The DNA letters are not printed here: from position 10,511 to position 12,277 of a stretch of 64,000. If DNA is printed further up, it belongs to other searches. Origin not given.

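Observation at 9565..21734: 12-kb biosynthetic cluster in a reduced archaeal genome: three rSAM-SPASM enzymes, FabH/FabG/MaoC, CoA-transferase, two PaaK-type ligases and a polyamine module (AdoMetDC plus DUF43/BpsA-like)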

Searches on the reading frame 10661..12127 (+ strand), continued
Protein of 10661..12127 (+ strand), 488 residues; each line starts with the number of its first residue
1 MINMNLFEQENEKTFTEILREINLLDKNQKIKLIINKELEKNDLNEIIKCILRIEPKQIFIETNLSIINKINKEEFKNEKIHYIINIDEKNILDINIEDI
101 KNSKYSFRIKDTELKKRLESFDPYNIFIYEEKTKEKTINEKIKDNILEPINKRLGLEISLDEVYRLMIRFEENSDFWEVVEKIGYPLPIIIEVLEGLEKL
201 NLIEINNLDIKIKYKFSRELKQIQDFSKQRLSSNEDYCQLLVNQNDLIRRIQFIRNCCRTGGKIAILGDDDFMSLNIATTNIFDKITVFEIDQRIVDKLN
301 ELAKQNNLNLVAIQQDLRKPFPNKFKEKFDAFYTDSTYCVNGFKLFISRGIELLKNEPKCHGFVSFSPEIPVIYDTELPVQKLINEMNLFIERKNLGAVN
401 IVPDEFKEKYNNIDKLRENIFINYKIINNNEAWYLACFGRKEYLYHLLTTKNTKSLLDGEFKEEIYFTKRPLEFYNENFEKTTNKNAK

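Call 38: search_protein_families(library=ncbifam, proteins=[L005:3746-5437:+, L012:569-1525:+, L012:3814-4902:+, L012:4951-6942:+, L008:10999-12072:-, L008:14747-15775:-, L008:17892-18725:-, L008:18757-20160:-, L008:15671-16948:+, L008:16962-17852:-], max_evalue=0.00001)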
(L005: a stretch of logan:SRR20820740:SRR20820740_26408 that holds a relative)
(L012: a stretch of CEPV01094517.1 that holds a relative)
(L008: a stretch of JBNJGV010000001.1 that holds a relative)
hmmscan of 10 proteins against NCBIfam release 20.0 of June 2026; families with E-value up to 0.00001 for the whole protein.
L005:3746-5437:+ (563 aa): 56 families (the best 25 are shown)
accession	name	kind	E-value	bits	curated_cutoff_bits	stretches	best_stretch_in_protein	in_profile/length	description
NF038332.1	rSAM_rare_HxsC4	exception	1.8e-47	162.1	500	2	2-167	15-188/335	radical SAM protein HxsC4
TIGR04055.1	rSAM_NirJ2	equivalog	2.2e-44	152.3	500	2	6-186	5-187/326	putative heme d1 biosynthesis radical SAM protein NirJ2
TIGR04545.1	rSAM_ahbD_hemeb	equivalog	1.4e-42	146.4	500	2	9-182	8-184/339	heme b synthase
TIGR04053.2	TIGR04053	equivalog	3e-41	141.9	395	2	43-183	53-196/366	TIGR04053 family radical SAM/SPASM domain-containing protein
TIGR04051.1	rSAM_NirJ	equivalog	6.4e-40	137.2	515.45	2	294-384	7-100/354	heme d1 biosynthesis radical SAM protein NirJ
TIGR02668.1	moaA_archaeal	equivalog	1.6e-35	122.6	325.25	2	289-394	10-123/303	GTP 3',8-cyclase MoaA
TIGR03977.1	rSAM_pair_HxsC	equivalog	8.6e-35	120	267.9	2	10-218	34-253/292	His-Xaa-Ser system radical SAM maturase HxsC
NF045574.1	sacti_mat_StsB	exception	9.2e-35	120.4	625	2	10-180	105-276/466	StsB family radical SAM/SPASM domain sactipeptide maturase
TIGR04347.1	pseudo_SAM_Halo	equivalog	1.8e-34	119.7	525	2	293-378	42-131/390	TIGR04347 family pseudo-SAM/SPASM protein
TIGR04317.1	W_rSAM_matur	equivalog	1.1e-31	110.3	380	2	289-403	4-128/349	tungsten cofactor oxidoreductase radical SAM maturase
TIGR04054.1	rSAM_NirJ1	equivalog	1.1e-31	109.8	650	2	8-181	43-218/387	putative heme d1 biosynthesis radical SAM protein NirJ1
NF050035.1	rSAM_WgK_link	exception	1.7e-31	109.6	650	2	283-374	3-99/367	radical SAM/SPASM peptide maturase WgkB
NF001199.0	PRK00164.2-1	equivalog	1.7e-31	109.5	231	2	289-400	12-130/308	GTP 3',8-cyclase MoaA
TIGR02666.1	moaA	equivalog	4.4e-31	108.1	284.05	2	289-399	10-133/336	GTP 3',8-cyclase MoaA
TIGR04303.1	GeoRSP_rSAM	equivalog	5.1e-31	108.5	400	2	288-376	4-93/325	GeoRSP system radical SAM/SPASM protein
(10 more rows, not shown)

L012:569-1525:+ (318 aa): 62 families (the best 25 are shown)
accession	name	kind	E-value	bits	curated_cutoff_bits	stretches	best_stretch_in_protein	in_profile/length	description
TIGR04055.1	rSAM_NirJ2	equivalog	7.2e-27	94.8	500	1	13-294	5-302/326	putative heme d1 biosynthesis radical SAM protein NirJ2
TIGR04317.1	W_rSAM_matur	equivalog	1.7e-22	80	380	1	8-114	4-113/349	tungsten cofactor oxidoreductase radical SAM maturase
TIGR04303.1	GeoRSP_rSAM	equivalog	3.1e-22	79.6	400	1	7-296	4-306/325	GeoRSP system radical SAM/SPASM protein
TIGR04051.1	rSAM_NirJ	equivalog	6.7e-22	77.9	515.45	1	11-150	5-158/354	heme d1 biosynthesis radical SAM protein NirJ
TIGR04545.1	rSAM_ahbD_hemeb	equivalog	1.8e-21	76.9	500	1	10-294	2-316/339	heme b synthase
TIGR04347.1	pseudo_SAM_Halo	equivalog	8.3e-21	74.7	525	1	10-98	40-129/390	TIGR04347 family pseudo-SAM/SPASM protein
TIGR02668.1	moaA_archaeal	equivalog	4.4e-20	71.9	325.25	1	11-101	13-105/303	GTP 3',8-cyclase MoaA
TIGR04053.2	TIGR04053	equivalog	1.3e-19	70.7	395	1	6-209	6-226/366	TIGR04053 family radical SAM/SPASM domain-containing protein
TIGR02666.1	moaA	equivalog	2.7e-19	69.3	284.05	1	12-114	14-125/336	GTP 3',8-cyclase MoaA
NF050035.1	rSAM_WgK_link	exception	2.9e-19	69.3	650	1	6-102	7-105/367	radical SAM/SPASM peptide maturase WgkB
TIGR02109.1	PQQ_syn_pqqE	equivalog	7.7e-19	67.8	381.35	1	3-294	2-310/358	pyrroloquinoline quinone biosynthesis protein PqqE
NF045646.2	rSAM_Se_TrsS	equivalog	1.5e-18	66.6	490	1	10-97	88-177/441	radical SAM (seleno)protein TrsS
TIGR04546.1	rSAM_ahbC_deAc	equivalog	3.5e-18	65.6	650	1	10-109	41-141/390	12,18-didecarboxysiroheme deacetylase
NF001199.0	PRK00164.2-1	equivalog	4.8e-18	65.3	231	1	11-112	15-119/308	GTP 3',8-cyclase MoaA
TIGR04054.1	rSAM_NirJ1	equivalog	4.7e-17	61.7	650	1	10-103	38-132/387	putative heme d1 biosynthesis radical SAM protein NirJ1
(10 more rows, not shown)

L012:3814-4902:+ (362 aa): 69 families (the best 25 are shown)
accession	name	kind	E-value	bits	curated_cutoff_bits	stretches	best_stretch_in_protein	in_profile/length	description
TIGR04084.1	rSAM_AF0577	subfamily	1.6e-82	277.2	225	1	6-353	2-335/347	TIGR04084 family radical SAM/SPASM domain-containing protein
NF047865.1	rSAM_PapB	equivalog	1.8e-35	122.8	340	1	5-309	7-322/330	PapB family radical SAM/SPASM ranthipeptide maturase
TIGR04064.1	rSAM_nif11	equivalog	4.6e-23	81.7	518.7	1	4-307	81-404/459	nif11-like peptide radical SAM maturase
TIGR04068.1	rSAM_ocin_clost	equivalog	1.4e-22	80.2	500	1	4-341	87-459/462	Cys-rich peptide radical SAM maturase CcpM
TIGR03942.1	sulfatase_rSAM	equivalog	5.2e-22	78.4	349.45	1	9-332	9-354/363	anaerobic sulfatase maturase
NF050035.1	rSAM_WgK_link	exception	3.5e-20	72.3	650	1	5-132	13-146/367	radical SAM/SPASM peptide maturase WgkB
TIGR03906.1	quino_hemo_SAM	equivalog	5e-20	71.6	453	1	5-338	98-450/467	quinohemoprotein amine dehydrogenase maturation protein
TIGR04163.1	rSAM_cobopep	equivalog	6.7e-19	67.9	375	1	7-330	70-414/428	peptide-modifying radical SAM enzyme CbpB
TIGR04083.1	rSAM_pep_methan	hypoth_equivalog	2.4e-18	66.2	300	1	5-332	4-340/376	TIGR04083 family peptide-modifying radical SAM enzyme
NF041298.1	rSAM_mat_DynA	equivalog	3.2e-18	65.8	450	1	7-327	7-345/356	dynobactin maturation radical SAM/SPASM protein DynA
TIGR03974.1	rSAM_six_Cys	equivalog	4e-18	65.5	425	1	5-328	101-442/451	thioether cross-link-forming SCIFF peptide maturase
NF040492.1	not_ScfB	exception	4e-17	62.2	855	1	6-329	100-442/450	ScfB-related radical SAM/SPASM orphan maturase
NF045574.1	sacti_mat_StsB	exception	3e-16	59.3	625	1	7-297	102-389/466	StsB family radical SAM/SPASM domain sactipeptide maturase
TIGR04546.1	rSAM_ahbC_deAc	equivalog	1.2e-15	57.2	650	1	6-145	44-186/390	12,18-didecarboxysiroheme deacetylase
TIGR04280.1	geopep_mat_rSAM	hypoth_equivalog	4e-15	55.7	400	1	4-127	87-228/428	geopeptide radical SAM maturase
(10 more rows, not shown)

L012:4951-6942:+ (663 aa): 11 families
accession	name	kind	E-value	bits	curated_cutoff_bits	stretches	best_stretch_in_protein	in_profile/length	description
TIGR02026.1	BchE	equivalog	6.3e-17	61.6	481.35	1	191-388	193-386/497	magnesium-protoporphyrin IX monomethyl ester anaerobic oxidative cyclase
TIGR04072.2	rSAM_ladder_B12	equivalog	4.3e-14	52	360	1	196-313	184-298/443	lipid biosynthesis B12-binding/radical SAM protein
TIGR04479.1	bcpD_PhpK_rSAM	subfamily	5.8e-14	51.4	600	1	196-374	245-413/504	PhpK family radical SAM P-methyltransferase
NF038361.1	rSAM_Sden_1168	equivalog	1.3e-12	47.1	575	1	196-388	286-472/560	Sden_1168 family B12-binding radical SAM P-methyltransferase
TIGR04385.1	B12_rSAM_cofa1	equivalog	5.2e-12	45.7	450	1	196-271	199-273/438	B12 lower ligand biosynthesis radical SAM protein BzaD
TIGR04190.1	B12_SAM_Ta0216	equivalog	4.1e-10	38.9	500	1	197-361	224-387/554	TIGR04190 family B12-binding domain/radical SAM domain protein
TIGR04013.1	B12_SAM_MJ_1487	hypoth_equivalog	1.3e-09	37.4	251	1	198-391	157-358/382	TIGR04013 family B12-binding domain/radical SAM domain-containing protein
TIGR03471.1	HpnJ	equivalog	2e-08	33.6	577.6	1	187-388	191-386/472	hopanoid biosynthesis associated radical SAM protein HpnJ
NF045585.1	rSAM_slr0320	equivalog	3.8e-08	32.3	775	1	192-338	235-380/511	photosystem II high light acclimation radical SAM protein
TIGR03975.1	rSAM_ocin_1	subfamily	2.3e-07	29.7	281.85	1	186-313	255-379/606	RiPP maturation radical SAM C-methyltransferase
TIGR03904.1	SAM_YgiQ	equivalog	5.9e-07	28.4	462.35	0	193-236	295-338/558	YgiQ family radical SAM protein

L008:10999-12072:- (357 aa): 52 families (the best 25 are shown)
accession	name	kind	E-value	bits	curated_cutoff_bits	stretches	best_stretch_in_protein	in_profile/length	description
TIGR04084.1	rSAM_AF0577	subfamily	6.4e-107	357.5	225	1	5-357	1-347/347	TIGR04084 family radical SAM/SPASM domain-containing protein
NF047865.1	rSAM_PapB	equivalog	4.2e-34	118.3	340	1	5-301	7-321/330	PapB family radical SAM/SPASM ranthipeptide maturase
TIGR04083.1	rSAM_pep_methan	hypoth_equivalog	2.5e-20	72.7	300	1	5-344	4-357/376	TIGR04083 family peptide-modifying radical SAM enzyme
TIGR04064.1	rSAM_nif11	equivalog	1.6e-19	70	518.7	1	48-302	130-406/459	nif11-like peptide radical SAM maturase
TIGR03974.1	rSAM_six_Cys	equivalog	6.8e-18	64.8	425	1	9-328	105-449/451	thioether cross-link-forming SCIFF peptide maturase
TIGR03942.1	sulfatase_rSAM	equivalog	7.3e-18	64.8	349.45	1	8-325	8-354/363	anaerobic sulfatase maturase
TIGR03906.1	quino_hemo_SAM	equivalog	3.2e-16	59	453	1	8-329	101-448/467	quinohemoprotein amine dehydrogenase maturation protein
NF040492.1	not_ScfB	exception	3e-15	56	855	1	9-301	103-420/450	ScfB-related radical SAM/SPASM orphan maturase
TIGR04133.1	rSAM_w_lipo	hypoth_equivalog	6.7e-15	54.9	425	1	7-296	30-331/350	TIGR04133 family radical SAM/SPASM protein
TIGR04163.1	rSAM_cobopep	equivalog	6.7e-15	54.8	375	1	7-321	70-412/428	peptide-modifying radical SAM enzyme CbpB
NF010321.0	PRK13758.1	equivalog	3.2e-14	52.8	441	1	9-325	13-359/370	anaerobic sulfatase-maturase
TIGR03978.1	rSAM_paired_1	equivalog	2.1e-13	49.9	370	1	5-327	87-450/466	His-Xaa-Ser system radical SAM maturase HxsB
NF041298.1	rSAM_mat_DynA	equivalog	5.4e-13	48.7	450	1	8-297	8-322/356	dynobactin maturation radical SAM/SPASM protein DynA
NF038283.1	viperin_w_prok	equivalog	2.5e-12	46.6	180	1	3-110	4-121/281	viperin family antiviral radical SAM protein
TIGR04115.1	rSAM_Cxxx_rpt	equivalog_domain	8.9e-12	45.1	350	1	7-255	8-272/359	radical SAM peptide maturase, CXXX-repeat target family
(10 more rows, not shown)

L008:14747-15775:- (342 aa): 15 families
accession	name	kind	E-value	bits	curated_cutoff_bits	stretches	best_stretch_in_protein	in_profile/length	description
NF041298.1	rSAM_mat_DynA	equivalog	1.9e-15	56.7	450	1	87-309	100-322/356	dynobactin maturation radical SAM/SPASM protein DynA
TIGR04085.1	rSAM_more_4Fe4S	domain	6.1e-11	42.6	27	1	241-314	1-80/93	SPASM domain-containing protein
NF050035.1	rSAM_WgK_link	exception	3.6e-10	39.4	650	1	54-220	69-226/367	radical SAM/SPASM peptide maturase WgkB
NF047865.1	rSAM_PapB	equivalog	1.4e-08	34.3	340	1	87-310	103-318/330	PapB family radical SAM/SPASM ranthipeptide maturase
TIGR03977.1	rSAM_pair_HxsC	equivalog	2.2e-08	33.3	267.9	1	93-186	124-218/292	His-Xaa-Ser system radical SAM maturase HxsC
TIGR04546.1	rSAM_ahbC_deAc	equivalog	3.1e-08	32.8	650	0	98-186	140-226/390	12,18-didecarboxysiroheme deacetylase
TIGR02668.1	moaA_archaeal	equivalog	2.3e-07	30.1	325.25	1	99-176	112-192/303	GTP 3',8-cyclase MoaA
TIGR04084.1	rSAM_AF0577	subfamily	2.9e-07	29.8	225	1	232-316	215-292/347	TIGR04084 family radical SAM/SPASM domain-containing protein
TIGR04051.1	rSAM_NirJ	equivalog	4.8e-07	29.1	515.45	0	99-189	104-192/354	heme d1 biosynthesis radical SAM protein NirJ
TIGR02109.1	PQQ_syn_pqqE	equivalog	6.5e-07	28.6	381.35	1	99-313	109-317/358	pyrroloquinoline quinone biosynthesis protein PqqE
NF001199.0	PRK00164.2-1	equivalog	6.9e-07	28.7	231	1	99-172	114-189/308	GTP 3',8-cyclase MoaA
TIGR04280.1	geopep_mat_rSAM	hypoth_equivalog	7.3e-07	28.5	400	1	231-324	315-404/428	geopeptide radical SAM maturase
TIGR02666.1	moaA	equivalog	8.4e-07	28.2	284.05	1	98-204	117-229/336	GTP 3',8-cyclase MoaA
TIGR04064.1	rSAM_nif11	equivalog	7.4e-06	24.9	518.7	1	237-312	330-404/459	nif11-like peptide radical SAM maturase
TIGR03942.1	sulfatase_rSAM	equivalog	8.7e-06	25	349.45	1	98-312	113-328/363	anaerobic sulfatase maturase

L008:17892-18725:- (277 aa): 22 families
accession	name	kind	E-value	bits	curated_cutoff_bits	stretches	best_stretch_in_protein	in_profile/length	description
TIGR03977.1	rSAM_pair_HxsC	equivalog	1e-52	178.8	267.9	1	3-259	29-290/292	His-Xaa-Ser system radical SAM maturase HxsC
NF038332.1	rSAM_rare_HxsC4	exception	9.4e-22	77.6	500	1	1-220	16-243/335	radical SAM protein HxsC4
NF045574.1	sacti_mat_StsB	exception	5.3e-10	38.7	625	1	5-159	102-257/466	StsB family radical SAM/SPASM domain sactipeptide maturase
TIGR04055.1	rSAM_NirJ2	equivalog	9.8e-10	38.4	500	1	6-211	7-213/326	putative heme d1 biosynthesis radical SAM protein NirJ2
TIGR04054.1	rSAM_NirJ1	equivalog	1.6e-09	36.9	650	1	5-179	42-216/387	putative heme d1 biosynthesis radical SAM protein NirJ1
NF041298.1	rSAM_mat_DynA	equivalog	3.8e-09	36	450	1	36-192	50-205/356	dynobactin maturation radical SAM/SPASM protein DynA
TIGR04545.1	rSAM_ahbD_hemeb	equivalog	4.3e-09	36.3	500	1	5-199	6-203/339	heme b synthase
NF049973.1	radical_Rv1681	equivalog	3.7e-08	32.7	380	1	9-161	82-237/326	Rv1681 family radical SAM protein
TIGR04167.1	rSAM_SeCys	equivalog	3.9e-08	32.9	300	1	1-190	10-204/303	arsenosugar biosynthesis radical SAM (seleno)protein ArsS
TIGR04051.1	rSAM_NirJ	equivalog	6.9e-08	31.8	515.45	1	5-161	8-166/354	heme d1 biosynthesis radical SAM protein NirJ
TIGR02668.1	moaA_archaeal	equivalog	1.3e-07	30.9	325.25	1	2-204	13-217/303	GTP 3',8-cyclase MoaA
TIGR04317.1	W_rSAM_matur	equivalog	1.5e-07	30.9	380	1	2-211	7-220/349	tungsten cofactor oxidoreductase radical SAM maturase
TIGR04251.1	SCM_rSAM_ScmF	equivalog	1.8e-07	30.9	400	1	4-181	9-192/353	SynChlorMet cassette radical SAM/SPASM protein ScmF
NF050035.1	rSAM_WgK_link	exception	4.5e-07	29.2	650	1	2-159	12-169/367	radical SAM/SPASM peptide maturase WgkB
TIGR04250.1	SCM_rSAM_ScmE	equivalog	7.2e-07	28.4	400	1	1-160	5-167/358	SynChlorMet cassette radical SAM/SPASM protein ScmE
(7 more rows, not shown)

L008:18757-20160:- (467 aa): 50 families (the best 25 are shown)
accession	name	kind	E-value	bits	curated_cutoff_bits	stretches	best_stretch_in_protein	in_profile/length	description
TIGR03978.1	rSAM_paired_1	equivalog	5.2e-147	490.4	370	1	6-463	2-466/466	His-Xaa-Ser system radical SAM maturase HxsB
NF047865.1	rSAM_PapB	equivalog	2e-44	152.2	340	1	86-425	7-327/330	PapB family radical SAM/SPASM ranthipeptide maturase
TIGR04068.1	rSAM_ocin_clost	equivalog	5.2e-39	134.4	500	1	10-449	5-453/462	Cys-rich peptide radical SAM maturase CcpM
TIGR04064.1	rSAM_nif11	equivalog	1.6e-37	129.3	518.7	1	77-445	73-429/459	nif11-like peptide radical SAM maturase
TIGR03906.1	quino_hemo_SAM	equivalog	5.7e-34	117.6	453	1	82-450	94-448/467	quinohemoprotein amine dehydrogenase maturation protein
NF040492.1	not_ScfB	exception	1.6e-33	116.3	855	1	25-444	44-443/450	ScfB-related radical SAM/SPASM orphan maturase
TIGR03974.1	rSAM_six_Cys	equivalog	3.4e-32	111.9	425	1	37-440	54-440/451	thioether cross-link-forming SCIFF peptide maturase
TIGR03942.1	sulfatase_rSAM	equivalog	2.6e-29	102.5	349.45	1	87-446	6-354/363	anaerobic sulfatase maturase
NF035951.1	rSAM_RumMC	equivalog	3.4e-26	92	720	1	32-215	60-249/510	RumMC family radical SAM sactipeptide maturase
NF010321.0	PRK13758.1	equivalog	1.9e-24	86.5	441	1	82-450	5-363/370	anaerobic sulfatase-maturase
NF041298.1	rSAM_mat_DynA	equivalog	3.1e-24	85.6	450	1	85-446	4-350/356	dynobactin maturation radical SAM/SPASM protein DynA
TIGR04280.1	geopep_mat_rSAM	hypoth_equivalog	1.1e-22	80.7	400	1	15-213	18-216/428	geopeptide radical SAM maturase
TIGR04163.1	rSAM_cobopep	equivalog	3.9e-22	78.6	375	1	67-447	47-417/428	peptide-modifying radical SAM enzyme CbpB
TIGR04083.1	rSAM_pep_methan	hypoth_equivalog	7e-22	77.8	300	1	87-448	5-342/376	TIGR04083 family peptide-modifying radical SAM enzyme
TIGR04115.1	rSAM_Cxxx_rpt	equivalog_domain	3e-21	76.3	350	1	88-441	8-352/359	radical SAM peptide maturase, CXXX-repeat target family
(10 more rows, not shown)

L008:15671-16948:+ (425 aa): 3 families
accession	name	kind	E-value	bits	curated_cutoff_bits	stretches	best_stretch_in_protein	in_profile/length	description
NF053551.1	FlxY_rubin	equivalog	1.7e-12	46.8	520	1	75-388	44-384/424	flexirubin biosynthesis putative acyl-CoA ligase FlxY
NF045666.1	DVU1553_fam_AMP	equivalog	2.3e-08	33.5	300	1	75-318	56-314/331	DVU_1553 family AMP-dependent CoA ligase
TIGR02155.1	PA_CoA_ligase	equivalog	6.1e-08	31.6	646.3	1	187-380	169-368/422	phenylacetate--CoA ligase PaaK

L008:16962-17852:- (296 aa): 0 families

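Call 39: search_protein_families(library=ncbifam, proteins=[L008:20157-20366:-, L008:8860-9243:+, L012:249-503:+, L005:1297-1569:+, L005:1734-2042:+, L005:3429-3710:+], max_evalue=0.01)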
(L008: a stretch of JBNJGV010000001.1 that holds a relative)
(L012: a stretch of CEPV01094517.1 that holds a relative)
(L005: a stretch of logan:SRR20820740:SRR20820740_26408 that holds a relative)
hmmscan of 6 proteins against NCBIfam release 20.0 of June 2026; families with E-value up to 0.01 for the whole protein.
L008:20157-20366:- (69 aa): 2 families
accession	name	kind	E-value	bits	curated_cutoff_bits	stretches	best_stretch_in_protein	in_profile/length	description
NF038315.1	HxsD_rel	equivalog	1e-18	67.3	41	1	5-66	1-62/62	HxsD-like protein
TIGR03976.1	chp_LLNDYxLRE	equivalog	2.1e-05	24.8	50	1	7-59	1-57/90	His-Xaa-Ser system protein HxsD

L008:8860-9243:+ (127 aa): 1 family
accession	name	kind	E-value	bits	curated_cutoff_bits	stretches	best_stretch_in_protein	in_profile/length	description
NF038309.1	HisXaaSer_A3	equivalog_domain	4.6e-06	26.4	65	1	23-75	2-53/81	His-Xaa-Ser repeat protein HxsA3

L012:249-503:+ (84 aa): 3 families
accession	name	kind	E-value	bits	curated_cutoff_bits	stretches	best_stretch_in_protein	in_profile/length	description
NF038309.1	HisXaaSer_A3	equivalog_domain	2.5e-08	33.6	65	1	4-83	2-81/81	His-Xaa-Ser repeat protein HxsA3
NF038313.3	HisXaaSer_A4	exception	1.2e-05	26.1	55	1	3-83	1-74/93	His-Xaa-Ser repeat protein HxsA4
TIGR03979.1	His_Ser_Rich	equivalog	0.00028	20.9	121.65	1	36-83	23-71/190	His-Xaa-Ser repeat protein HxsA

L005:1297-1569:+ (90 aa): 1 family
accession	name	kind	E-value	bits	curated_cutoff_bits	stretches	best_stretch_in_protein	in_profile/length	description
TIGR03976.1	chp_LLNDYxLRE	equivalog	1.4e-14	54.2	50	1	6-84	1-84/90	His-Xaa-Ser system protein HxsD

L005:1734-2042:+ (102 aa): 1 family
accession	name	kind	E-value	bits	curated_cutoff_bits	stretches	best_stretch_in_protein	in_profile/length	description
TIGR03976.1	chp_LLNDYxLRE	equivalog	0.00031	21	50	1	4-52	2-51/90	His-Xaa-Ser system protein HxsD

L005:3429-3710:+ (93 aa): 1 family
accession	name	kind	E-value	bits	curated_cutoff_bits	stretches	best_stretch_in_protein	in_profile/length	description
NF038309.1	HisXaaSer_A3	equivalog_domain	1.1e-09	37.9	65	1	3-83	2-79/81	His-Xaa-Ser repeat protein HxsA3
